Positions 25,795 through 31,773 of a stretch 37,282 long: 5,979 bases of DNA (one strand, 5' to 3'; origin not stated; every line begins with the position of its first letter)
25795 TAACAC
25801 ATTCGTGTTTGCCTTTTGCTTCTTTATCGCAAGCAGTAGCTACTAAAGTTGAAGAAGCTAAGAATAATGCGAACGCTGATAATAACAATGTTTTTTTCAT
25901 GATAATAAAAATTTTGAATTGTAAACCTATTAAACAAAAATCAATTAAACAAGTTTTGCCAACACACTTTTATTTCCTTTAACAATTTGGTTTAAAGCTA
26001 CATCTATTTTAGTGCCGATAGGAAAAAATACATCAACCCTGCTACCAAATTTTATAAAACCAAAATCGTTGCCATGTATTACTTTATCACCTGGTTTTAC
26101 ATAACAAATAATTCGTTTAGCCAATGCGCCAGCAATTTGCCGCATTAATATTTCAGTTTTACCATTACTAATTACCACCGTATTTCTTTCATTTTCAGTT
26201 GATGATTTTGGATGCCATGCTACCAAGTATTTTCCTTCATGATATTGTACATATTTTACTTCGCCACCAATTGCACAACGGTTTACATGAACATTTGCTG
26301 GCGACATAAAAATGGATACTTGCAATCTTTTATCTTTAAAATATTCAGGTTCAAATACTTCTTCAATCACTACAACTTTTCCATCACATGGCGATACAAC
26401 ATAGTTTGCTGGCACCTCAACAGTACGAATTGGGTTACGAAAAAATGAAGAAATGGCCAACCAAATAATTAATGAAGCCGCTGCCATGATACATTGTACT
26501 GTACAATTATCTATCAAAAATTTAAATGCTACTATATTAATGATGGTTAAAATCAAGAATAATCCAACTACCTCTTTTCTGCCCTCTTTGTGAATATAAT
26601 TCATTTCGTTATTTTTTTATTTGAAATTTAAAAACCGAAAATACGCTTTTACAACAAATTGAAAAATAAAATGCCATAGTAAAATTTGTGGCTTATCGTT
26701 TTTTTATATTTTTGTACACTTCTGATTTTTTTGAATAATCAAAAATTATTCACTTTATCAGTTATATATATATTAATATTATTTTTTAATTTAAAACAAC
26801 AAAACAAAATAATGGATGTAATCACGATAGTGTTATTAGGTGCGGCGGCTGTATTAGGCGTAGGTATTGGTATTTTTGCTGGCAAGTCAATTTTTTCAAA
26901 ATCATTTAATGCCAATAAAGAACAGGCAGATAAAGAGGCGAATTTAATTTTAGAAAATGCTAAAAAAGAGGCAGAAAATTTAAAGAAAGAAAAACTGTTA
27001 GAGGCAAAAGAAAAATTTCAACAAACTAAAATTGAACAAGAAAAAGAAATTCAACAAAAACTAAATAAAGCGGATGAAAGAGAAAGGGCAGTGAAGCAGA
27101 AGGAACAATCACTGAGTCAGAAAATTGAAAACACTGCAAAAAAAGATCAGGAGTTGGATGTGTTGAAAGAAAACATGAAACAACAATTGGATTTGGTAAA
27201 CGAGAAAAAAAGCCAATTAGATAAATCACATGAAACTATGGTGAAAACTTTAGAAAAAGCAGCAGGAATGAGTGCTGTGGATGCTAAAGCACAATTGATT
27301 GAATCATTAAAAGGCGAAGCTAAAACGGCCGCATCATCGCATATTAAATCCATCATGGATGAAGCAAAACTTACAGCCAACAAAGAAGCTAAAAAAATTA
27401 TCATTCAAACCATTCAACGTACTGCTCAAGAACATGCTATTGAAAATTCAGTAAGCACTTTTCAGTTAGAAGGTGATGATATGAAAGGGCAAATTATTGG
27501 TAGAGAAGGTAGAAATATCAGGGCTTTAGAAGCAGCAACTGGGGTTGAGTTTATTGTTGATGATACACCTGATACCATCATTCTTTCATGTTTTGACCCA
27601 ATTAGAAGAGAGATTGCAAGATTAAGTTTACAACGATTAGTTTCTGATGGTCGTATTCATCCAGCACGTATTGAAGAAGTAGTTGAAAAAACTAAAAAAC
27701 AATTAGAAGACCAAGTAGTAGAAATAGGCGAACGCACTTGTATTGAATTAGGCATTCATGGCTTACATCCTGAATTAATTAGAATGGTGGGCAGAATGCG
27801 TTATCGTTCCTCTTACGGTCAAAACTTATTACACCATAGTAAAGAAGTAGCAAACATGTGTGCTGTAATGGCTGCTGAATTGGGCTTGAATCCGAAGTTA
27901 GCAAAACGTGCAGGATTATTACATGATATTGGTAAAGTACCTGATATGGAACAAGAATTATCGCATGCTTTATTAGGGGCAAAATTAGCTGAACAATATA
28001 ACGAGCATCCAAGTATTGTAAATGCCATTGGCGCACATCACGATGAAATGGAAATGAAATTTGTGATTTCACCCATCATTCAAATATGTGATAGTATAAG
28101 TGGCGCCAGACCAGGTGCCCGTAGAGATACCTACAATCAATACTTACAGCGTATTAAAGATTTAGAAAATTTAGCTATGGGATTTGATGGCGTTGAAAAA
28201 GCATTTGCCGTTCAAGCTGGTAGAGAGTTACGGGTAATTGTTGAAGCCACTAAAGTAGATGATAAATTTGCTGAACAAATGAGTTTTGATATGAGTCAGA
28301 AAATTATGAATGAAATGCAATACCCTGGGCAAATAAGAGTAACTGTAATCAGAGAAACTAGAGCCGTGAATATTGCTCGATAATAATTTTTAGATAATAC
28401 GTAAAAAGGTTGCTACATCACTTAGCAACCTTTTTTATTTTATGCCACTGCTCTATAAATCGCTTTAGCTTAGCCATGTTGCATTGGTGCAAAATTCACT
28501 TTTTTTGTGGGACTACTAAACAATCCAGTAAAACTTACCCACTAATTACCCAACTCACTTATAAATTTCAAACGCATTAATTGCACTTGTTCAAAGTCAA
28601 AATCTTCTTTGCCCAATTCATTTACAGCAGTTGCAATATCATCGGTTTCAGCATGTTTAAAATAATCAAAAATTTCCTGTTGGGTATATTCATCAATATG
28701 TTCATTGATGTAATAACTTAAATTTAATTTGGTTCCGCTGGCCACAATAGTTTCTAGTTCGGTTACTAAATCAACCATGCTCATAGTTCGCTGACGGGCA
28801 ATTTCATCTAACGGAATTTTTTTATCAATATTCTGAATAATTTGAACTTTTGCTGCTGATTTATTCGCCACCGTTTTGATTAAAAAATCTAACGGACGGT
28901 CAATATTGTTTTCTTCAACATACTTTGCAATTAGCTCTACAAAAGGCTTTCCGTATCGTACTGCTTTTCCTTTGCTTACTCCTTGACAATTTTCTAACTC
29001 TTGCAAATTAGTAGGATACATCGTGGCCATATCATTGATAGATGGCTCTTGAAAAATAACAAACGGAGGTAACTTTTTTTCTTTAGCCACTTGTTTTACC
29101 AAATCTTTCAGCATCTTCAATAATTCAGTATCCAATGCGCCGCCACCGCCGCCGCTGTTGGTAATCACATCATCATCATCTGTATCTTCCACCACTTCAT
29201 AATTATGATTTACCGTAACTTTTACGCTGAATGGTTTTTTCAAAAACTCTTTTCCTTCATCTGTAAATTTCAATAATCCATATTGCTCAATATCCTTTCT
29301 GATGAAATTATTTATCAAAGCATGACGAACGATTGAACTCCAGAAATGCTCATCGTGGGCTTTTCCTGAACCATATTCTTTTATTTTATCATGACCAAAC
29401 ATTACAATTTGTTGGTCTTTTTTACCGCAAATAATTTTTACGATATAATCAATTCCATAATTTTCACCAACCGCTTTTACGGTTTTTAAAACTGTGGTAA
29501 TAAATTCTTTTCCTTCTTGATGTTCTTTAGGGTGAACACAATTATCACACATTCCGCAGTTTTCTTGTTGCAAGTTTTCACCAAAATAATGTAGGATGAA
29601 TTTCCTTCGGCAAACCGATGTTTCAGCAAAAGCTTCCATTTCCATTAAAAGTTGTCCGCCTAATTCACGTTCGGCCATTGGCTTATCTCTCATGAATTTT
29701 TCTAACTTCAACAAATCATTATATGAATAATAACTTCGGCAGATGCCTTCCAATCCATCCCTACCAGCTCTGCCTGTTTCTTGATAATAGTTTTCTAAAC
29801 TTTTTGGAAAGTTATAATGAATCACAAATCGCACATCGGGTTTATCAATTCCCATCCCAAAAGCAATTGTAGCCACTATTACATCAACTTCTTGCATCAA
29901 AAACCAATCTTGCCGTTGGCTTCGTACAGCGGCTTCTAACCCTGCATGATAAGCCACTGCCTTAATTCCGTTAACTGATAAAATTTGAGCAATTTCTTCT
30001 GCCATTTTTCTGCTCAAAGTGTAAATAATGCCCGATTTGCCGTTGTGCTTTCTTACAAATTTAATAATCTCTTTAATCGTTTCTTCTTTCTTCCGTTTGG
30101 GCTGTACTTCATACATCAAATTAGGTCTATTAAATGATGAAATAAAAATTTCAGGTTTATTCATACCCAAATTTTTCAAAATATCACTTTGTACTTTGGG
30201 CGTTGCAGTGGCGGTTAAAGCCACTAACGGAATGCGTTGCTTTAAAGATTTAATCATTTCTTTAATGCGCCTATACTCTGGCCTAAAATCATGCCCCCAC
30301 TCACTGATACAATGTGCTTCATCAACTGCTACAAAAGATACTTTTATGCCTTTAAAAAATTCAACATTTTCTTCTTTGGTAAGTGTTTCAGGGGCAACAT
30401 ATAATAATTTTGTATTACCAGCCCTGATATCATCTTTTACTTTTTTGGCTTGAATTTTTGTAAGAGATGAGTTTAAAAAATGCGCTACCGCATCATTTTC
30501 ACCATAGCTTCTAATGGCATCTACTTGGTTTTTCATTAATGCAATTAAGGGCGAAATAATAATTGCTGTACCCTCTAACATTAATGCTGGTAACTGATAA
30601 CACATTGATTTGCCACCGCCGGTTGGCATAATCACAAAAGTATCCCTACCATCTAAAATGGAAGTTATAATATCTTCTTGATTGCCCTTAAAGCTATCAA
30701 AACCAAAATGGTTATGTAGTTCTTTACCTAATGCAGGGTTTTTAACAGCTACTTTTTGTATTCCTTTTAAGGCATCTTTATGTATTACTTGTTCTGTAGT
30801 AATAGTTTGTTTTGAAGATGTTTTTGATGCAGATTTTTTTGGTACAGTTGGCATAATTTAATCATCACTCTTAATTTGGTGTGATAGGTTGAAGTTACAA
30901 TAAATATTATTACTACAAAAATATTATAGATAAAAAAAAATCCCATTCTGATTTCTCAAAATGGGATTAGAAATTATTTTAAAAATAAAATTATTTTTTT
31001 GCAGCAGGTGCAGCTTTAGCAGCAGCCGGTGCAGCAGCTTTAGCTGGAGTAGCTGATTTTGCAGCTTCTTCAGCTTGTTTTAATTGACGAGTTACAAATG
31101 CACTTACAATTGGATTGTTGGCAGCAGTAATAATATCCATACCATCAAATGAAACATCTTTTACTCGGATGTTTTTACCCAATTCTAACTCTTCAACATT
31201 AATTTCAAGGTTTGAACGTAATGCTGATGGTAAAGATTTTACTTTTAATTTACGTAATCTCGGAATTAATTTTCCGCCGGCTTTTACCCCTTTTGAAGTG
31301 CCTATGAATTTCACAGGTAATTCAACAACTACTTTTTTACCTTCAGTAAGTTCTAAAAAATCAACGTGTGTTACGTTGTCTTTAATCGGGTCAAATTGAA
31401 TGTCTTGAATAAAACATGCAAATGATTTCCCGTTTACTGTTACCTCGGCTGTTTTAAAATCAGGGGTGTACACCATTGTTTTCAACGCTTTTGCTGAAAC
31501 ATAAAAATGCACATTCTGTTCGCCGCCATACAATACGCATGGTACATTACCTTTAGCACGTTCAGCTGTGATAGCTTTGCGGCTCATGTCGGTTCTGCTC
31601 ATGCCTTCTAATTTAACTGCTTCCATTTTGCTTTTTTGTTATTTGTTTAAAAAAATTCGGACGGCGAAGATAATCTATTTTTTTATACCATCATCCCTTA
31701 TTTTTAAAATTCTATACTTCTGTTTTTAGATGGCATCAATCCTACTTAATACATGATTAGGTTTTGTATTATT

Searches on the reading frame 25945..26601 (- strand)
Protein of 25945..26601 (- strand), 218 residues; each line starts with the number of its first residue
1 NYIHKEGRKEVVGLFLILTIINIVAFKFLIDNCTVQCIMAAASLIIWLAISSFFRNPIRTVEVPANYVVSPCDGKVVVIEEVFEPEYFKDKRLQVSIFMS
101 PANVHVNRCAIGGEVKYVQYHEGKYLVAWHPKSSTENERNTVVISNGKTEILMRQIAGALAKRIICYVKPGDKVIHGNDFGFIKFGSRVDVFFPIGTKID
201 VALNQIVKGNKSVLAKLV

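Call 52: search_protein_families(library=pfam, proteins=[window:25945-26601:-], max_evalue=0.001)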
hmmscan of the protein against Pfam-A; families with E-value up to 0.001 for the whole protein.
window:25945-26601:- (218 aa): 1 family
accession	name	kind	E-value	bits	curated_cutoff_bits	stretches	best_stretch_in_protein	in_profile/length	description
PF02666.20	PS_Dcarbxylase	-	1.1e-39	136.7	22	1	51-214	6-197/198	Phosphatidylserine decarboxylase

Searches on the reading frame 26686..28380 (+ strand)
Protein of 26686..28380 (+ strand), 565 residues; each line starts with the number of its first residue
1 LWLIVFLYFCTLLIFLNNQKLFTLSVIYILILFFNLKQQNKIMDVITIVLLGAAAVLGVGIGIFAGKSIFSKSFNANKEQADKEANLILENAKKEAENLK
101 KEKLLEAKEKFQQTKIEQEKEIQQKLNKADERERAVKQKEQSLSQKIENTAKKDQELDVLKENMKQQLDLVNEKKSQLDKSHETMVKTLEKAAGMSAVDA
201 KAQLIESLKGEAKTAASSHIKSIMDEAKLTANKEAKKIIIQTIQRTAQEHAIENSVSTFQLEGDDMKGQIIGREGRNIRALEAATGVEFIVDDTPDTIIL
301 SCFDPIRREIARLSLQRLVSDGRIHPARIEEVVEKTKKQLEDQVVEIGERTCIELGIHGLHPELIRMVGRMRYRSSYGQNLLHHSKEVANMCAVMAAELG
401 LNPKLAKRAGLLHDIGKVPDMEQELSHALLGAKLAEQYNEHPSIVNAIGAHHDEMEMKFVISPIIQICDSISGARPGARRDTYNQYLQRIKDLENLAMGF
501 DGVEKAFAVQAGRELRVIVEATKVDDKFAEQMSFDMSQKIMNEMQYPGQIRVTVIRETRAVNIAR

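Call 52: search_protein_families(library=pfam, proteins=[window:26686-28380:+], max_evalue=0.001)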
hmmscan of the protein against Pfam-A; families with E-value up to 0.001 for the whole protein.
window:26686-28380:+ (565 aa): 4 families
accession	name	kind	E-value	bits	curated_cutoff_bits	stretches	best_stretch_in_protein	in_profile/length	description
PF12072.13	RNase_Y_N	-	3.5e-37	128.2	32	1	53-250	4-201/201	RNase Y N-terminal region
PF01966.28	HD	-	8.3e-18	65.2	22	1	382-489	2-109/116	HD domain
PF00013.35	KH_1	-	2e-05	24.7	21.5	1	265-312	9-61/66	KH domain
PF08668.18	HDOD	-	5.4e-05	23.2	22.9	0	379-418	93-133/196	HDOD domain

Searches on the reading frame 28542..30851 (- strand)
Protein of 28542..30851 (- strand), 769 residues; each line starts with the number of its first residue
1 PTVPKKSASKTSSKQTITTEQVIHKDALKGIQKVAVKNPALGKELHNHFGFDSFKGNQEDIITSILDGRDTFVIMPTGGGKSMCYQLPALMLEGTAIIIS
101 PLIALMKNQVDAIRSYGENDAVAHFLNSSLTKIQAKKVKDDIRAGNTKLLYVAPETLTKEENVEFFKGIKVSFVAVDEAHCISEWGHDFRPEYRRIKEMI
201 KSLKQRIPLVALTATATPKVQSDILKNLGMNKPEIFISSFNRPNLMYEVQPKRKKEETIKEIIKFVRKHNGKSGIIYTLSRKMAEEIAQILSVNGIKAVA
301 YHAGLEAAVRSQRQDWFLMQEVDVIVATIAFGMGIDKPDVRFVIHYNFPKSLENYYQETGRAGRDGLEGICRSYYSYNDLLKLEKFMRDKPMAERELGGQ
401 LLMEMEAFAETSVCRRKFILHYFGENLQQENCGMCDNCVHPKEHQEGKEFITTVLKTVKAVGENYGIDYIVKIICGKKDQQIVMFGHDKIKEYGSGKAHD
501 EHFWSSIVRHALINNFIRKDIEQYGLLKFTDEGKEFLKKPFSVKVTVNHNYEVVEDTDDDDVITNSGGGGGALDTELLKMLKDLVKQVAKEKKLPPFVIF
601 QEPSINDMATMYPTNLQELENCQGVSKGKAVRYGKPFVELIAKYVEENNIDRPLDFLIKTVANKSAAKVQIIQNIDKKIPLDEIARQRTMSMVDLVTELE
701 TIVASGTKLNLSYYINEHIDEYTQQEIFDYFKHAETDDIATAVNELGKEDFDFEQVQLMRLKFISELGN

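Call 52: search_protein_families(library=pfam, proteins=[window:28542-30851:-], max_evalue=0.001)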
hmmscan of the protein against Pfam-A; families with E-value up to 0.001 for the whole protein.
window:28542-30851:- (769 aa): 7 families
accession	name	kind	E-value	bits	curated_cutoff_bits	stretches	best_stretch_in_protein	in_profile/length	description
PF00270.35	DEAD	-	1.3e-29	103.5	26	1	57-220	3-164/167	DEAD/DEAH box helicase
PF09382.16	RQC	-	2.7e-26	92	23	1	441-550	1-110/114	RQC domain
PF00271.37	Helicase_C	-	1.4e-22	80.4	23.5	1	257-366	4-110/110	Helicase conserved C-terminal domain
PF21220.3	RecQ-1-like_HTH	-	8e-22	77.6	27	1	665-715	1-51/51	RecQ-1-like, helix-turn-helix domain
PF16124.10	RecQ_Zn_bind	-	1e-16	61.8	25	1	377-438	1-65/66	RecQ zinc-binding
PF00570.28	HRDC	-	2.3e-15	56.7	23.8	1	575-641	2-68/68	HRDC domain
PF04851.21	ResIII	-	2e-07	31.5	22.5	1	58-215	8-161/164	Type III restriction enzyme, res subunit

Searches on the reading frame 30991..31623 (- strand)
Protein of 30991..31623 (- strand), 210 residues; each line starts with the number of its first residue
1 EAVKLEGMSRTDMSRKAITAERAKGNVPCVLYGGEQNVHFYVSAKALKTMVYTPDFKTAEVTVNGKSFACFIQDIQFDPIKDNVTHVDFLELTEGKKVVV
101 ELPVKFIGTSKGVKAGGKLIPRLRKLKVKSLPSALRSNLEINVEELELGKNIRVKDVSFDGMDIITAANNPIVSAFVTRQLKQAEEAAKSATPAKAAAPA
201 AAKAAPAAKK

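Call 52: search_protein_families(library=pfam, proteins=[window:30991-31623:-], max_evalue=0.001)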
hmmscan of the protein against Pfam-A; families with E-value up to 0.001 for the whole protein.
window:30991-31623:- (210 aa): 2 families
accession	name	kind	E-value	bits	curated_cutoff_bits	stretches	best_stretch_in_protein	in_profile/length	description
PF01386.24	Ribosomal_L25p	-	1.9e-20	73.5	23.6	1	5-89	1-82/82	Ribosomal L25p family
PF14693.11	Ribosomal_TL5_C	-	2.7e-18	66.5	27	1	97-175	1-80/84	Ribosomal protein TL5, C-terminal domain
